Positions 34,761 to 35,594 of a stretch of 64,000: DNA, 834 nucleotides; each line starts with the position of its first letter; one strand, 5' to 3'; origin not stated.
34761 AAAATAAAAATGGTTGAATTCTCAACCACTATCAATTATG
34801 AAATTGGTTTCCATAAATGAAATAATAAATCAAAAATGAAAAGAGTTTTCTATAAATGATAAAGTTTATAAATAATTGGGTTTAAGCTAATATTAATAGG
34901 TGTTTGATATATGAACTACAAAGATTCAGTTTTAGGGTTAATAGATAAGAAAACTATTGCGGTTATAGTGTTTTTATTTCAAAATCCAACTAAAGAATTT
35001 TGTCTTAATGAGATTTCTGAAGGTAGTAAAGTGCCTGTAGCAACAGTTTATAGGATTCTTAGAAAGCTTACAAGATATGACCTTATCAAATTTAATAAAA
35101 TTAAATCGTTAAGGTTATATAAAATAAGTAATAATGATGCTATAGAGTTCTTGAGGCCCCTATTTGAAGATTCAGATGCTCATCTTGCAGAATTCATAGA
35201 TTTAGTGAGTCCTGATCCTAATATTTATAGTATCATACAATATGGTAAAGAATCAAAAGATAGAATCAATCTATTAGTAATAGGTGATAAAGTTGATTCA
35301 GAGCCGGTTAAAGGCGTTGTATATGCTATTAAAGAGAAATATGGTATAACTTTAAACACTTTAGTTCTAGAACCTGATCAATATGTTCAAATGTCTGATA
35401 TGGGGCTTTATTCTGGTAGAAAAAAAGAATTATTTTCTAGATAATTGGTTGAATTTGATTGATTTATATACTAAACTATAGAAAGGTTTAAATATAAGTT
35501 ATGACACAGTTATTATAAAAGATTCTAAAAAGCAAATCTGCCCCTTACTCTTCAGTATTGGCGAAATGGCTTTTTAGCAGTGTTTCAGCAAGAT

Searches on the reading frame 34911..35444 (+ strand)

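Call 15: search_protein_families(library=pfam, proteins=[window:34911-35444:+], max_evalue=0.001)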
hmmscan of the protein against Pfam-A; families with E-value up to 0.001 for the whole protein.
window:34911-35444:+ (177 aa): 1 family
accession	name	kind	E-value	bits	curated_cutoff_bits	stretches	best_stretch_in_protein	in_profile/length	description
PF01978.25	TrmB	-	8.2e-06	26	25.6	1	33-71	26-63/68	Sugar-specific transcriptional regulator TrmB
